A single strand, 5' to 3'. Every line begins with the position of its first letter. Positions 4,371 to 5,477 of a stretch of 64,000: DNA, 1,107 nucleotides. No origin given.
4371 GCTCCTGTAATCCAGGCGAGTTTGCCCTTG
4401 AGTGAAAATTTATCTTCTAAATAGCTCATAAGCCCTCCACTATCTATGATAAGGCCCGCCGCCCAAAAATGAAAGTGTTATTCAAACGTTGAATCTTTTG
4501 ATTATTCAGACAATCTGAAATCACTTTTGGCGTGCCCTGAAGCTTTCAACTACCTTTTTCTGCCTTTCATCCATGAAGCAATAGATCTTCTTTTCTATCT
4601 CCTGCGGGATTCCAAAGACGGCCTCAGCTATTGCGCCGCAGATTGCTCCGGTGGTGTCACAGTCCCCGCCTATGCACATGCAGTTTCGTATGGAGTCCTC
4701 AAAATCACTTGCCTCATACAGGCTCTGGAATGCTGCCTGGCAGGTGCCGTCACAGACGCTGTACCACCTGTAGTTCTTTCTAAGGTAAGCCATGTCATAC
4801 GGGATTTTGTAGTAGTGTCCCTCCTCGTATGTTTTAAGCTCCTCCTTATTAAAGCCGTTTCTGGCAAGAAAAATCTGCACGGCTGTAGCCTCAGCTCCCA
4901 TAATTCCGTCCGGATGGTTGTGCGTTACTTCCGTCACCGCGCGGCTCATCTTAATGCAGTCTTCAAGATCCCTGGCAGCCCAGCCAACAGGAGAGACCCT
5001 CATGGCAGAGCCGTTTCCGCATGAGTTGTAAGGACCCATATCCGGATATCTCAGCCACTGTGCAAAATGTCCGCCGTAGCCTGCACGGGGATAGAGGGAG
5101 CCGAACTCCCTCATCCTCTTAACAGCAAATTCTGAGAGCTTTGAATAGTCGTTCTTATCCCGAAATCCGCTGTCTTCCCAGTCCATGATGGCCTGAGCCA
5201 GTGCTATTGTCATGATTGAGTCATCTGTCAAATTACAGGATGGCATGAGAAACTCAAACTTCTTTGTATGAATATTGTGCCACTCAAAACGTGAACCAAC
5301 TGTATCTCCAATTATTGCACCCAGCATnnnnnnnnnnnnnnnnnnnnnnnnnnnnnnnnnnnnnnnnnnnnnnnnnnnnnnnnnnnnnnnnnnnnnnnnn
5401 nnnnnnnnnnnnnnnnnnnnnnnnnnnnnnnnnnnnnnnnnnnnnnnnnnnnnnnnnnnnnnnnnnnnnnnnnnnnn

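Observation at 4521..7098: Insulated three-gene cassette: macro-HTH regulator, small cytoplasmic vWA protein and ADP-ribosylglycohydrolase, with no ADP-ribosyltransferase in sight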

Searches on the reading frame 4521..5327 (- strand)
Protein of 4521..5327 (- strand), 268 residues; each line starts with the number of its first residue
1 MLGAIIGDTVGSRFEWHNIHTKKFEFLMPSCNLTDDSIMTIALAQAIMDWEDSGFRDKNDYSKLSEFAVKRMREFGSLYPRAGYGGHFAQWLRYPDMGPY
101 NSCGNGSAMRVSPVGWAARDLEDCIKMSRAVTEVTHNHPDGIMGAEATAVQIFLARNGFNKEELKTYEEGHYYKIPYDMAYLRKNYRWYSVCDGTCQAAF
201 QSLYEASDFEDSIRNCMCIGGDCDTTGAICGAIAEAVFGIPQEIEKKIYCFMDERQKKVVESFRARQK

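Call 3: search_protein_families(library=pfam, proteins=[window:4521-5327:-], max_evalue=0.01)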
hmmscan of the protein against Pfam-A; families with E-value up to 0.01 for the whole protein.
window:4521-5327:- (268 aa): 1 family
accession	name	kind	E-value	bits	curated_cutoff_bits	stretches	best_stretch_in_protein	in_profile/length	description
PF03747.19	ADP_ribosyl_GH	-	1.9e-34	120.1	26.2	1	1-240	3-281/287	ADP-ribosylglycohydrolase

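Call 4: search_protein_families(library=ncbifam, proteins=[window:4521-5327:-], max_evalue=0.01)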
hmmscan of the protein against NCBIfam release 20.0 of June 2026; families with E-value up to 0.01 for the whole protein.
window:4521-5327:- (268 aa): 2 families
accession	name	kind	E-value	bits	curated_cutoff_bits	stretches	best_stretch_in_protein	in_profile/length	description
TIGR02662.1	dinitro_DRAG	equivalog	7.2e-17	61.5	337.05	1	31-259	51-274/287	ADP-ribosyl-[dinitrogen reductase] hydrolase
NF041672.1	ADPriboarghdlase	equivalog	1.9e-10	40.1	490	1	2-249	75-343/361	ADP-ribosylarginine hydrolase Tri1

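Call 5: search_protein_families(library=padloc, proteins=[window:4521-5327:-], max_evalue=0.01)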
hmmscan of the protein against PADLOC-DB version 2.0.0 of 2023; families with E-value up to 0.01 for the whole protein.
window:4521-5327:- (268 aa): 0 families

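Call 8: search_solved_structures(query=window:4521-5327:-, max_evalue=0.001, show_alignments=2)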
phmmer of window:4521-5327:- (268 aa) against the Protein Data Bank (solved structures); distinct sequences matched with E-value up to 0.001: 20.
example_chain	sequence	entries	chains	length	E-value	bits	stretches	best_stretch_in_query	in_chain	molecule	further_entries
2cwc_A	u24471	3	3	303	1.9e-10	43.7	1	33-240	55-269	ADP-ribosylglycohydrolase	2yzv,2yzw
6g1p_A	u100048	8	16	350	4.7e-10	42.4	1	3-161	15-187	ADP-ribosylhydrolase like 2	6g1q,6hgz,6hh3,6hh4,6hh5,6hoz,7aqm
2qty_A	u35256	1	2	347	1.1e-08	37.8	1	100-163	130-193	Poly(ADP-ribose) glycohydrolase ARH3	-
2foz_A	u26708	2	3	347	2.2e-08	36.9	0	101-163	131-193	ADP-ribosylhydrolase like 2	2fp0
2g4k_A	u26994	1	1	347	2.2e-08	36.9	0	101-163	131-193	ADP-ribosylhydrolase 3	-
5zqy_A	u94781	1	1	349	2.3e-08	36.8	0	101-163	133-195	Poly(ADP-ribose) glycohydrolase ARH3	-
9rfd_A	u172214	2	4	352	2.4e-08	36.8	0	101-163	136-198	ADP-ribosylhydrolase ARH3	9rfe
6d36_C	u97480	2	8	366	2.8e-08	36.5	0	101-163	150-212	Poly(ADP-ribose) glycohydrolase ARH3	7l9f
7l9h_C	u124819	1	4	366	3.8e-08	36.1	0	101-163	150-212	ADP-ribose glycohydrolase ARH3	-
6d3a_C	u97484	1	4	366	1e-07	34.7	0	101-163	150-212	Poly(ADP-ribose) glycohydrolase ARH3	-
7akr_AAA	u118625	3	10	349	1.1e-07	34.7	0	101-163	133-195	ADP-ribose glycohydrolase ARH3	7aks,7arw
7l9i_C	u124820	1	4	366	3.7e-07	32.9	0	101-163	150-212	ADP-ribose glycohydrolase ARH3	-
8za7_A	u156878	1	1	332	4.3e-07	32.7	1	28-238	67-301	Lmo0067 protein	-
2woc_A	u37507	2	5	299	1.1e-06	31.4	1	31-241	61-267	ADP-RIBOSYL-[DINITROGEN REDUCTASE] GLYCOHYDROLASE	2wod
2woe_A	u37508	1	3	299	1.3e-06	31.1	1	32-241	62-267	ADP-RIBOSYL-[DINITROGEN REDUCTASE] GLYCOHYDROLASE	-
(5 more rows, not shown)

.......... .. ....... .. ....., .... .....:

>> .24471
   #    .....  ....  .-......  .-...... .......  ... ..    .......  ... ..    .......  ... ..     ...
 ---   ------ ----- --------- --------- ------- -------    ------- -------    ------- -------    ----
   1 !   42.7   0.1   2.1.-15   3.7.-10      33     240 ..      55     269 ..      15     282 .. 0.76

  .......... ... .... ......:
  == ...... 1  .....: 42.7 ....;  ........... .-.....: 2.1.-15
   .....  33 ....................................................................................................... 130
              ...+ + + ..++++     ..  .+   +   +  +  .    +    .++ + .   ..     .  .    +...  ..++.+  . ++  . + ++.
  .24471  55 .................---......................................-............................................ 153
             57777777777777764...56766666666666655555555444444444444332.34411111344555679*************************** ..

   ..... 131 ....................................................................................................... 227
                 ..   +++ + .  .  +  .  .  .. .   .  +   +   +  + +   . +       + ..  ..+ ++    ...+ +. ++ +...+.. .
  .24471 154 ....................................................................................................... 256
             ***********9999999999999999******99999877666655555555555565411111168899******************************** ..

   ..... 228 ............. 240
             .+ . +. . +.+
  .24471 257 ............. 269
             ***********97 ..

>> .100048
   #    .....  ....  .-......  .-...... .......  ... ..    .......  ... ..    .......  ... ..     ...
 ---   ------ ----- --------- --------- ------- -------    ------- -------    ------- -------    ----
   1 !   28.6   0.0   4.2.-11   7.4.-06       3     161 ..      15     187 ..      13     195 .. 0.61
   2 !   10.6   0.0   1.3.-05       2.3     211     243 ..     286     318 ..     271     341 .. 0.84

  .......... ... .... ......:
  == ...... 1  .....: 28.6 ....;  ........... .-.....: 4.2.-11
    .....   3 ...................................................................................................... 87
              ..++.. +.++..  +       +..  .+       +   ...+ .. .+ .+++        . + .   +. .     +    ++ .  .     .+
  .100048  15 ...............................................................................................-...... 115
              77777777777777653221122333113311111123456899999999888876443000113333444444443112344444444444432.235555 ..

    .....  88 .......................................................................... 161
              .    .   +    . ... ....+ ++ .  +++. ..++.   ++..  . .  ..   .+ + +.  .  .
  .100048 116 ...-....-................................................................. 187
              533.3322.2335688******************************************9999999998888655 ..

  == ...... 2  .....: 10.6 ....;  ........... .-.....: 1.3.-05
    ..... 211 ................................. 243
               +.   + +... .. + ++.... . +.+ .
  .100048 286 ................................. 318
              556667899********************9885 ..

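Call 92: search_protein_families(library=phrogs, proteins=[window:4521-5327:-], max_evalue=0.00001)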
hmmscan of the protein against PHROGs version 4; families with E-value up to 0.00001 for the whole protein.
window:4521-5327:- (268 aa): 2 families
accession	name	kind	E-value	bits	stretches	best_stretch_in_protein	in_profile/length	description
phrog_6572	-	other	1.3e-44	153.7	1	1-250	12-287/325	ADP-ribosylglycohydrolase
phrog_22100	-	unknown function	2.9e-07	31.1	0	3-163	9-175/306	-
